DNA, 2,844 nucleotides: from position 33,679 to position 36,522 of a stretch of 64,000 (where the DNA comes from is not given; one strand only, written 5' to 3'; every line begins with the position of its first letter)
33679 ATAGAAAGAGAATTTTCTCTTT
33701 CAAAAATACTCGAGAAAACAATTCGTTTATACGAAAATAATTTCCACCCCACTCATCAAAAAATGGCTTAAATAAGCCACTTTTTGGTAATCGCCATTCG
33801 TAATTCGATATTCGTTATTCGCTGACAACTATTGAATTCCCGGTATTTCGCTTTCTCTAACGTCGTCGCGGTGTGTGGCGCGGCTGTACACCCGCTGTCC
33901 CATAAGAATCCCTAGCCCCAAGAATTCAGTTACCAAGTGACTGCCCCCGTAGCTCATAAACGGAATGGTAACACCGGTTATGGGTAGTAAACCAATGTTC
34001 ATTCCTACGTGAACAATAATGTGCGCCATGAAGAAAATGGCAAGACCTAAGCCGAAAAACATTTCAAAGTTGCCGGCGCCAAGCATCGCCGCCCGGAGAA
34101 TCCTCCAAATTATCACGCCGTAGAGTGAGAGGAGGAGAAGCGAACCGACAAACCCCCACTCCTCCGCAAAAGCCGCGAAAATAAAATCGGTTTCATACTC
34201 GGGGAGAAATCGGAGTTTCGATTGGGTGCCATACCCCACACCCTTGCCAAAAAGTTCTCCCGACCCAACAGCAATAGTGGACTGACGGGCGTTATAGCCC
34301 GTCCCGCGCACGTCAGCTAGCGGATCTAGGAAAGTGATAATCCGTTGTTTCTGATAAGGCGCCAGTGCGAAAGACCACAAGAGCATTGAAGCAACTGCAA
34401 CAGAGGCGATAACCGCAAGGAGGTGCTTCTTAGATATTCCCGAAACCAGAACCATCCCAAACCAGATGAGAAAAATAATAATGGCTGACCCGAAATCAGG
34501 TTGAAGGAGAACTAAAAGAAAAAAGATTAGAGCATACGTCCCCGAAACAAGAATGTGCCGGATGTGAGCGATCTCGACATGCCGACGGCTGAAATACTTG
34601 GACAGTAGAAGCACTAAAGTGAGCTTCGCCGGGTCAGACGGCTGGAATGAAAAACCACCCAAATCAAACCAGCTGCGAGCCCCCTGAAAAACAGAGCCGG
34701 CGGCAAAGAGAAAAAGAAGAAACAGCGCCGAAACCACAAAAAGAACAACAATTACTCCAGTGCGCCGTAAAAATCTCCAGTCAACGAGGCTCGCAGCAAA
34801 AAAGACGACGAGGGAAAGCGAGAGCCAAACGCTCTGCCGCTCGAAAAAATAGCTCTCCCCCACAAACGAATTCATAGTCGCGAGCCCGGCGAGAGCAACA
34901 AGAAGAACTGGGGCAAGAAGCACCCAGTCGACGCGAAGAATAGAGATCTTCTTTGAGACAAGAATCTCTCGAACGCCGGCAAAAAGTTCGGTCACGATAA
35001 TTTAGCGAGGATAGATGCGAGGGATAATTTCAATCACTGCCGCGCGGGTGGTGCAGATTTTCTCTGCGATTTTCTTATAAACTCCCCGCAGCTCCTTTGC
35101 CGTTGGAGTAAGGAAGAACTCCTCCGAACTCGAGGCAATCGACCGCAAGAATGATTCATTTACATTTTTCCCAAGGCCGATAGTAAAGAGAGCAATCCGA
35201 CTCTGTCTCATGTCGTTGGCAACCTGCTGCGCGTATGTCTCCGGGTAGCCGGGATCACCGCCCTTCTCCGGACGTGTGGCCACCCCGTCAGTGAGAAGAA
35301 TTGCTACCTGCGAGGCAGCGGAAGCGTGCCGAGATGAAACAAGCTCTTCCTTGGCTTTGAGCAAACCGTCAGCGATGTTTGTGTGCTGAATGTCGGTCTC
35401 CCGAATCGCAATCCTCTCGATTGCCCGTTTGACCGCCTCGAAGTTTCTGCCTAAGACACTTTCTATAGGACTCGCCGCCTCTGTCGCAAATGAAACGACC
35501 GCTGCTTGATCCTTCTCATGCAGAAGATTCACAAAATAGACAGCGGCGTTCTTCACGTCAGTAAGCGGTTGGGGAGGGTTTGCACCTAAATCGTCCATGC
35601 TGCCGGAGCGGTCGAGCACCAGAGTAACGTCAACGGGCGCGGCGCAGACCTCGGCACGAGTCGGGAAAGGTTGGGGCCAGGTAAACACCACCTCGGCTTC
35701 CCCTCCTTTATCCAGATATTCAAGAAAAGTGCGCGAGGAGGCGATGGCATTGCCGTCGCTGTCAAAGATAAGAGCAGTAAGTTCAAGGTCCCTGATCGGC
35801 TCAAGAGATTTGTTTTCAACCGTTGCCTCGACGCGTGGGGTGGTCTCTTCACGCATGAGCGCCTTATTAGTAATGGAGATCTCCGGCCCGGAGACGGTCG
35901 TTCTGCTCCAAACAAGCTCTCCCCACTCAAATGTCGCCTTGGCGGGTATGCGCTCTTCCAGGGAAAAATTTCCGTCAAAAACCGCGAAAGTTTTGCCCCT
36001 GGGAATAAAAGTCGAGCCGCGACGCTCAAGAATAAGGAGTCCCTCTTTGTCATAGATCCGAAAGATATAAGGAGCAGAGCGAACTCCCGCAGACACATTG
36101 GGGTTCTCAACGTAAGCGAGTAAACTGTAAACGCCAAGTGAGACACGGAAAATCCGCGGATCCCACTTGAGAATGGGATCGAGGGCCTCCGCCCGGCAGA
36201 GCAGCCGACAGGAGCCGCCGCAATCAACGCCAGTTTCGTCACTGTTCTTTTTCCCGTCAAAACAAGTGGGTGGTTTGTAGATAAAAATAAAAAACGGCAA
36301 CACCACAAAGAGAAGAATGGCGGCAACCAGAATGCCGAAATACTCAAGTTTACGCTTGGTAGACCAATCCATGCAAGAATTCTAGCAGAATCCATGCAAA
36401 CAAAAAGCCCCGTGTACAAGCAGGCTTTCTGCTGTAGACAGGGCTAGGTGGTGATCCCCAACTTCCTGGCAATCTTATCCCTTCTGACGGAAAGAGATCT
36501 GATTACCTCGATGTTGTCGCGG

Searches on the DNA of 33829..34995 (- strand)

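Call 28: search_rna_families(sources=[L013, L014, L015, L016, L017, L018, L019], threshold=gathering)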
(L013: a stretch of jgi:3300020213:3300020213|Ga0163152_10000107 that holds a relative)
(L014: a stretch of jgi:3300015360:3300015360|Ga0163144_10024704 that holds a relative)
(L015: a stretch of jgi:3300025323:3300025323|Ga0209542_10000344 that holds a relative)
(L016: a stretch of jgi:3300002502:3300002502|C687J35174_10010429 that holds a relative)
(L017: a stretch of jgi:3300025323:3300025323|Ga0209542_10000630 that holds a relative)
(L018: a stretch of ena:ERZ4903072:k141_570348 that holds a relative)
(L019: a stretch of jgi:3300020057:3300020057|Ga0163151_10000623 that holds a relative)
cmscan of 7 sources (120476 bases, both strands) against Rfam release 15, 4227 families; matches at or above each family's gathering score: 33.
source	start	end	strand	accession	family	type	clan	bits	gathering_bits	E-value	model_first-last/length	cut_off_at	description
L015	3617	7385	+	RF02541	LSU_rRNA_bacteria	Gene; rRNA;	CL00112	2304.9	50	0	1-2925/2925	no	Bacterial large subunit ribosomal RNA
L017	2100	5627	+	RF02541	LSU_rRNA_bacteria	Gene; rRNA;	CL00112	1996.5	50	0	1-2925/2925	no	Bacterial large subunit ribosomal RNA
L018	2100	5627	+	RF02541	LSU_rRNA_bacteria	Gene; rRNA;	CL00112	1995.6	50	0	1-2925/2925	no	Bacterial large subunit ribosomal RNA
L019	1906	5680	+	RF02541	LSU_rRNA_bacteria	Gene; rRNA;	CL00112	1921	50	0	1-2925/2925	no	Bacterial large subunit ribosomal RNA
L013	3439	6464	+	RF02541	LSU_rRNA_bacteria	Gene; rRNA;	CL00112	1916.5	50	0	1-2925/2925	no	Bacterial large subunit ribosomal RNA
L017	18488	20076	+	RF00177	SSU_rRNA_bacteria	Gene; rRNA;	CL00111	1359.3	50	0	1-1533/1533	no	Bacterial small subunit ribosomal RNA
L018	18488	20076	+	RF00177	SSU_rRNA_bacteria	Gene; rRNA;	CL00111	1349.1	50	0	1-1533/1533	no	Bacterial small subunit ribosomal RNA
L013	19832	21164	+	RF00177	SSU_rRNA_bacteria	Gene; rRNA;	CL00111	1268.9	50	0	1-1387/1533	3'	Bacterial small subunit ribosomal RNA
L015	17588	18486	+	RF00177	SSU_rRNA_bacteria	Gene; rRNA;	CL00111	835.8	50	2.6e-263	1-944/1533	3'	Bacterial small subunit ribosomal RNA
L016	1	978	+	RF02541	LSU_rRNA_bacteria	Gene; rRNA;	CL00112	569.3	50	1.1e-183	2265-2925/2925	5'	Bacterial large subunit ribosomal RNA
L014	1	717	+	RF02541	LSU_rRNA_bacteria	Gene; rRNA;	CL00112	410.6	50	4e-131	1998-2925/2925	5'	Bacterial large subunit ribosomal RNA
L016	11181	11532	+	RF00177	SSU_rRNA_bacteria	Gene; rRNA;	CL00111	300.8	50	1.5e-91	1-383/1533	3'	Bacterial small subunit ribosomal RNA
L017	7892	7997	+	RF00001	5S_rRNA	Gene; rRNA;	CL00113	78.3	38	1.2e-14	1-120/120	no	5S ribosomal RNA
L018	7892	7997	+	RF00001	5S_rRNA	Gene; rRNA;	CL00113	78.3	38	1.2e-14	1-120/120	no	5S ribosomal RNA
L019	7740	7846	+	RF00001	5S_rRNA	Gene; rRNA;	CL00113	77.2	38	2.4e-14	1-120/120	no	5S ribosomal RNA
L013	8389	8495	+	RF00001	5S_rRNA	Gene; rRNA;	CL00113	76.3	38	4.2e-14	1-120/120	no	5S ribosomal RNA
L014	2501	2607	+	RF00001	5S_rRNA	Gene; rRNA;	CL00113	76.3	38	4.2e-14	1-120/120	no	5S ribosomal RNA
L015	7793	7899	+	RF00001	5S_rRNA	Gene; rRNA;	CL00113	76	38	4.8e-14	1-120/120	no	5S ribosomal RNA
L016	1386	1492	+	RF00001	5S_rRNA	Gene; rRNA;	CL00113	76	38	4.8e-14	1-120/120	no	5S ribosomal RNA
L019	7482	7554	+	RF00005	tRNA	Gene; tRNA;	CL00001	68.4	29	1.6e-12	1-71/71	no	tRNA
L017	7733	7807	+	RF00005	tRNA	Gene; tRNA;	CL00001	66.9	29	4.1e-12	1-71/71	no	tRNA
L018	7733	7807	+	RF00005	tRNA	Gene; tRNA;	CL00001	66.9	29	4.1e-12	1-71/71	no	tRNA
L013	8143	8215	+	RF00005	tRNA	Gene; tRNA;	CL00001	66.2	29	6.6e-12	1-71/71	no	tRNA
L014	2255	2327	+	RF00005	tRNA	Gene; tRNA;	CL00001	66.2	29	6.6e-12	1-71/71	no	tRNA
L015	7511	7583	+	RF00005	tRNA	Gene; tRNA;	CL00001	64.2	29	2.4e-11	1-71/71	no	tRNA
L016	1104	1176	+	RF00005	tRNA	Gene; tRNA;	CL00001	64.2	29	2.4e-11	1-71/71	no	tRNA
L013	8225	8297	+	RF00005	tRNA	Gene; tRNA;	CL00001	62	29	9.2e-11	1-71/71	no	tRNA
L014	2337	2409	+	RF00005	tRNA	Gene; tRNA;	CL00001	62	29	9.2e-11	1-71/71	no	tRNA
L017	7617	7711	+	RF00005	tRNA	Gene; tRNA;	CL00001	53.8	29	1.7e-08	1-71/71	no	tRNA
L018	7617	7711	+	RF00005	tRNA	Gene; tRNA;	CL00001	53.8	29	1.7e-08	1-71/71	no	tRNA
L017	7337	7452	+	RF00005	tRNA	Gene; tRNA;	CL00001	50.3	29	1.6e-07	1-71/71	no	tRNA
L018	7337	7452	+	RF00005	tRNA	Gene; tRNA;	CL00001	50.3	29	1.6e-07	1-71/71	no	tRNA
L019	7396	7475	+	RF00005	tRNA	Gene; tRNA;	CL00001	49.6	29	2.4e-07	1-71/71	no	tRNA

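Call 30: search_rna_families(source=L017, start=5500, end=8100, threshold=evalue, max_evalue=1, show_alignments=6)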
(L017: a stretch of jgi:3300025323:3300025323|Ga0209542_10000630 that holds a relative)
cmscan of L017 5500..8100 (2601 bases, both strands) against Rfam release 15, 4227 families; matches with E-value up to 1: 9.
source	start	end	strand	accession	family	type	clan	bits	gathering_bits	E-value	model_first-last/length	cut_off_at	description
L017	6884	7122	+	RF02541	LSU_rRNA_bacteria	Gene; rRNA;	CL00112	156.8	50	1.1e-48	2656-2912/2925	no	Bacterial large subunit ribosomal RNA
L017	7892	7997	+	RF00001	5S_rRNA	Gene; rRNA;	CL00113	78.3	38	2.6e-16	1-120/120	no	5S ribosomal RNA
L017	7733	7807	+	RF00005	tRNA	Gene; tRNA;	CL00001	66.9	29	8.9e-14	1-71/71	no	tRNA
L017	7617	7711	+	RF00005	tRNA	Gene; tRNA;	CL00001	53.8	29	3.7e-10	1-71/71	no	tRNA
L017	7337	7452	+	RF00005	tRNA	Gene; tRNA;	CL00001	50.3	29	3.5e-09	1-71/71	no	tRNA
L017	6650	6893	+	RF00028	Intron_gpI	Intron;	-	27.1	50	0.00029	1-253/253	no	Group I catalytic intron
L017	7617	7712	-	RF04354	Plastid-ycf2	Cis-reg;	-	26.3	65.7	0.015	1-75/75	no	Plastid-ycf2 5UTR RNA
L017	7176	7246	+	RF03886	mir-1993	Gene; miRNA;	-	22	82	0.3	1-69/69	no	mir-1993 microRNA precursor family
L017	5900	6048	+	RF00028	Intron_gpI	Intron;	-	18.3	50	0.13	1-253/253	no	Group I catalytic intron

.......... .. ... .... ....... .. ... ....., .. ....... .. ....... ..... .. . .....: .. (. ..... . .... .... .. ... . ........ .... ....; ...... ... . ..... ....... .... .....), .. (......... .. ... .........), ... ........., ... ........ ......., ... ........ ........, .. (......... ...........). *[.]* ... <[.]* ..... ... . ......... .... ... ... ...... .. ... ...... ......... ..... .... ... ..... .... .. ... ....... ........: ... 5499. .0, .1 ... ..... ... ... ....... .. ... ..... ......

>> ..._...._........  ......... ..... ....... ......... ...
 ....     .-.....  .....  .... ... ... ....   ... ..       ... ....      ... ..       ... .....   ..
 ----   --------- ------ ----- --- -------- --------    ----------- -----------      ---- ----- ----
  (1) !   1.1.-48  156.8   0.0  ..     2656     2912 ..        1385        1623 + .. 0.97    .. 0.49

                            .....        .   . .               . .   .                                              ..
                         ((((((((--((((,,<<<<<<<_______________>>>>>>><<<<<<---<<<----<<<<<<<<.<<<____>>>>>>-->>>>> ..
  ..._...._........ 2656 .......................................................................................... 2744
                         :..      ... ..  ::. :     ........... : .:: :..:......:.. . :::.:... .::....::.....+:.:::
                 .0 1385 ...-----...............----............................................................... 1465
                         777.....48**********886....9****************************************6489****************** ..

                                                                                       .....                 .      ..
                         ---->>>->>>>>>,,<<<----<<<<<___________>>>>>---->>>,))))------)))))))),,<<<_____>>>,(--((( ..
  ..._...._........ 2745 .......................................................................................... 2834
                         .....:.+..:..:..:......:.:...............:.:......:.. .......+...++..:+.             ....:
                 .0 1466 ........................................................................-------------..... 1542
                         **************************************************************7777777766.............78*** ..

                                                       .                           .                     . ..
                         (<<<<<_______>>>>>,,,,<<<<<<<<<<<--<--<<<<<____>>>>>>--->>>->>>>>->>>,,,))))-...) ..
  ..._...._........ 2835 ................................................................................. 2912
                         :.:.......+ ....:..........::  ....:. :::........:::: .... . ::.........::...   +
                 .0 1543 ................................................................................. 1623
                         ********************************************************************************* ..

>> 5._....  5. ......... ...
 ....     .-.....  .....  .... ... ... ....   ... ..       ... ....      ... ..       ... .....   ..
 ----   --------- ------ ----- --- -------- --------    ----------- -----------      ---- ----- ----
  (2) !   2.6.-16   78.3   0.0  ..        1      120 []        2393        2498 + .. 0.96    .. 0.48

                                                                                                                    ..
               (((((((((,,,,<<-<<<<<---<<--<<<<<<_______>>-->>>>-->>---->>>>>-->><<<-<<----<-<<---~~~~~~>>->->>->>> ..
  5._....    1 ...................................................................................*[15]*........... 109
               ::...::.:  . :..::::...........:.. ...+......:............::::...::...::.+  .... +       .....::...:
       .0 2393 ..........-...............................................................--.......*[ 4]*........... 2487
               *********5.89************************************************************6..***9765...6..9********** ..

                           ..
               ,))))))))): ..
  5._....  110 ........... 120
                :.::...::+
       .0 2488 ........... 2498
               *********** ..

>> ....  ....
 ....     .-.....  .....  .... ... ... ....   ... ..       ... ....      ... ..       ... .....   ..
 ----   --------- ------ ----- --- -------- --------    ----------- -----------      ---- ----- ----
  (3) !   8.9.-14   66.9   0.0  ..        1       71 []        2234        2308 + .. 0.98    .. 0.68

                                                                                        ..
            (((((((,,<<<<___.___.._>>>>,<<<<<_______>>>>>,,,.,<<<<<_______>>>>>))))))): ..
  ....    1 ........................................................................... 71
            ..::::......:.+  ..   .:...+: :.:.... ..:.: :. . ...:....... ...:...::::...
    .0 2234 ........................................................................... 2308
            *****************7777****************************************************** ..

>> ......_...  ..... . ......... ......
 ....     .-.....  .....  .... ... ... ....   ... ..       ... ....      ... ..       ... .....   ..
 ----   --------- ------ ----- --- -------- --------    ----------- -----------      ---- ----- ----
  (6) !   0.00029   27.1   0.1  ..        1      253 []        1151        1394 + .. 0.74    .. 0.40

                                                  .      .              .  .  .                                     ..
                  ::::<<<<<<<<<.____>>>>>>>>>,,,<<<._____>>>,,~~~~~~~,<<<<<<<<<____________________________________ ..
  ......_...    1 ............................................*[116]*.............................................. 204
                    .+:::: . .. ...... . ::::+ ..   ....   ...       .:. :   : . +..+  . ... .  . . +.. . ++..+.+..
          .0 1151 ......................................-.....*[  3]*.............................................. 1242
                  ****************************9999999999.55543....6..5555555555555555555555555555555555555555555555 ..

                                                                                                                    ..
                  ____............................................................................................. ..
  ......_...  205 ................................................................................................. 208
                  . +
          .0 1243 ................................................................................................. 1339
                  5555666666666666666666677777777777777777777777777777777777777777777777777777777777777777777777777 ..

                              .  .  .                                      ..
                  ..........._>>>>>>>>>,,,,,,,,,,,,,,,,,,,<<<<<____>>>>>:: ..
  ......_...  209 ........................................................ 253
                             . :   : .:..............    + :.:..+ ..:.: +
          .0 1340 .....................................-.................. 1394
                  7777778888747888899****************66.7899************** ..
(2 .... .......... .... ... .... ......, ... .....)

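Call 61: search_with_rna_model(model_id=R1, sources=[L013, L015, L017, L019, L020, L022, L027, L035, L036, L041, L043, L044, L046, L047, L049, L050, L052, L056, L058, L062, L078, L080, L089], max_evalue=1, make_alignment=true)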
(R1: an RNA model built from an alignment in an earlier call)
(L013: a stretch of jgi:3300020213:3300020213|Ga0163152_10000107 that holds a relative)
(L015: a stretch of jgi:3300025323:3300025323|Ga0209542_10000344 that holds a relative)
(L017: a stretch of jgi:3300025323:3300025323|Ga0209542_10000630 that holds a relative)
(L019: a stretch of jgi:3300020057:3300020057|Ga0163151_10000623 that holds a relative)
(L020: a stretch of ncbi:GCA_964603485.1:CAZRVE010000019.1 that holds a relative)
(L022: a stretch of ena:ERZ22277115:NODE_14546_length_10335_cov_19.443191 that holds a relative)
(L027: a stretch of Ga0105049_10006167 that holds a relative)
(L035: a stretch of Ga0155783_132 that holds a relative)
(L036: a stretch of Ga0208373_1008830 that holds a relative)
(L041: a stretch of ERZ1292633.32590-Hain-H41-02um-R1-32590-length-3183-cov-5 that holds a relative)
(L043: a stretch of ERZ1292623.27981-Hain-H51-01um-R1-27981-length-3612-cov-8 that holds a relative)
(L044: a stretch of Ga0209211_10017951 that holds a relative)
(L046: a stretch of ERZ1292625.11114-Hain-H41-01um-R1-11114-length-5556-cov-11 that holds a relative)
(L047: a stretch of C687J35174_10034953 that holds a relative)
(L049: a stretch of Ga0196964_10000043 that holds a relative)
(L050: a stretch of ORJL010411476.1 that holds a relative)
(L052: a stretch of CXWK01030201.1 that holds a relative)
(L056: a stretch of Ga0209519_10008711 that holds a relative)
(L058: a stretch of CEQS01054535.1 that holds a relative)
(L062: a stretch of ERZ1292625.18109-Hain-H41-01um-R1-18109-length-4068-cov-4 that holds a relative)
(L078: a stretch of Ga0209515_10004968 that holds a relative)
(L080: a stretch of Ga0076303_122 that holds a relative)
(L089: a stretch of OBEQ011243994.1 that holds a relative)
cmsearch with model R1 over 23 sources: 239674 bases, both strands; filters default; matches with E-value up to 1: 39.
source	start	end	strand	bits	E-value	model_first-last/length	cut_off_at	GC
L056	2431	2504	+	82.6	7.3e-20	1-73/73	no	0.64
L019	7482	7554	+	79.8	4.2e-19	1-73/73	no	0.62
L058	279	352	+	78.8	8e-19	1-73/73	no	0.72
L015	7511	7583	+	78.1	1.2e-18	1-73/73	no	0.62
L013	8143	8215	+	78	1.3e-18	1-73/73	no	0.63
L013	8225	8297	+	75.3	7.2e-18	1-73/73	no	0.55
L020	1055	1128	+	74.1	1.6e-17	1-73/73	no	0.69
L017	7733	7807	+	73.8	1.9e-17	1-73/73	no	0.68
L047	454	524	+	72.8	3.5e-17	1-73/73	no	0.59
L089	491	564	+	72.2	5.1e-17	1-73/73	no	0.57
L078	4261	4332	+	70.8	1.3e-16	1-73/73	no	0.62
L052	4583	4658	+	68.8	4.3e-16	1-73/73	no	0.57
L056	2339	2411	+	68.1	6.7e-16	1-73/73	no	0.49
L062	275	354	+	67.9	7.6e-16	1-73/73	no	0.55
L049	4264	4338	+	66.4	2e-15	1-73/73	no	0.61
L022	1199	1270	+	62.1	3.1e-14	1-73/73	no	0.61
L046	1848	1926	+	61.1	6e-14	1-73/73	no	0.54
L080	1042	1112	+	60.6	8e-14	1-73/73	no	0.44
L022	1107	1189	+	59.7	1.4e-13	1-73/73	no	0.57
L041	167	240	+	59.5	1.6e-13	1-73/73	no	0.54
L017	7617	7711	+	58.8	2.5e-13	1-73/73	no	0.56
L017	7337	7452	+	57.4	6e-13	1-73/73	no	0.54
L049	1557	1630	+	54.6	3.5e-12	1-73/73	no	0.53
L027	2832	2908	+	54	5.3e-12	1-73/73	no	0.56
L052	4687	4756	+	53.4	7.4e-12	1-73/73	no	0.56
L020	1158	1279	+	53.1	9.4e-12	1-73/73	no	0.54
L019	7396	7475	+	50.2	5.9e-11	1-73/73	no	0.55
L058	131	274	+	49.3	1e-10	1-73/73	no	0.59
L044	4731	4801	-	46.5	6.1e-10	1-73/73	no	0.49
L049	1670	1743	+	46.3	6.8e-10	1-73/73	no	0.57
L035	4483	4554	+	45.6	1.1e-09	1-72/73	no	0.47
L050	499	594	+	41.7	1.2e-08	1-73/73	no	0.56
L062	172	244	+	35.3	7.5e-07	1-73/73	no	0.56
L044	1243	1312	+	33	3e-06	1-73/73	no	0.6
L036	945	1039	+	29.6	2.8e-05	1-73/73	no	0.55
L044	4656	4729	-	22.8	0.002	1-73/73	no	0.51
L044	5049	5115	-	20.2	0.01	1-73/73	no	0.42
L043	65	147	+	15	0.27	1-73/73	no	0.47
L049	4173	4232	+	14.5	0.38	1-73/73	no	0.65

Alignment A3: 39 matches aligned to the model, 229 columns, each read 5' to 3' on its own strand. Consensus structure (alignment columns), stored with it:
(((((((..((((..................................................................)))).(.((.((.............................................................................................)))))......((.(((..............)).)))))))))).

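Call 64: search_rna_families(source=L085, start=1, end=3200, threshold=gathering)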
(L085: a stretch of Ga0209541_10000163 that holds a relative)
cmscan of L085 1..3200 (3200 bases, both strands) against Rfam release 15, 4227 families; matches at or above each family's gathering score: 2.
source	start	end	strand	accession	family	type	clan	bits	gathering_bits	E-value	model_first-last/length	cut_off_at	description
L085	783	2724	+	RF02541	LSU_rRNA_bacteria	Gene; rRNA;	CL00112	588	50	2e-191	2045-2912/2925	no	Bacterial large subunit ribosomal RNA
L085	2905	3032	+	RF00001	5S_rRNA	Gene; rRNA;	CL00113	53.4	38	1.3e-09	1-120/120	no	5S ribosomal RNA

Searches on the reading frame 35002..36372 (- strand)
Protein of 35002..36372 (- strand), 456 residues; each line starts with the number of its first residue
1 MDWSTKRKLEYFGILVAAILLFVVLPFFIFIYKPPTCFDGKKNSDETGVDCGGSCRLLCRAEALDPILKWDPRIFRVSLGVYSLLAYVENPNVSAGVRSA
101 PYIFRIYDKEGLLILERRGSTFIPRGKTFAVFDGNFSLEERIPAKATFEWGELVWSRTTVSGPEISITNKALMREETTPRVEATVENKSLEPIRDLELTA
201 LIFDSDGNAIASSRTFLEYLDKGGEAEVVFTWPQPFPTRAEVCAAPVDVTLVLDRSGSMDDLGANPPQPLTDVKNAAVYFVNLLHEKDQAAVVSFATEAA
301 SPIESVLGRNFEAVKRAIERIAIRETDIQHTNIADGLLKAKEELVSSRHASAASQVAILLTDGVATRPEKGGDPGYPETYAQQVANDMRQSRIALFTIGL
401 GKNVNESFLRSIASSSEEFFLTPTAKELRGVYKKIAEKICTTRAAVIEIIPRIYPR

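Call 10: find_encoding_contigs(protein=window:35002-36372:-, flank=3000, max_places=4)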
Protein window:35002-36372:- (456 aa): no gene with exactly this product is on record in the collection.

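Call 11: search_protein_families(library=pfam, proteins=[window:35002-36372:-])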
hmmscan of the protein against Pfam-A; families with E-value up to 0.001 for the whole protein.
window:35002-36372:- (456 aa): 3 families
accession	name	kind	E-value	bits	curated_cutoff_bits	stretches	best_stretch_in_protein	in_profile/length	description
PF00092.34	VWA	-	2.9e-22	80.1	23.8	1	248-430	1-170/174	von Willebrand factor type A domain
PF13519.12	VWA_2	-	4.7e-12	46.9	27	1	250-363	2-106/107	von Willebrand factor type A domain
PF13768.12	VWA_3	-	0.00061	20.3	27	1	249-416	3-149/155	von Willebrand factor type A domain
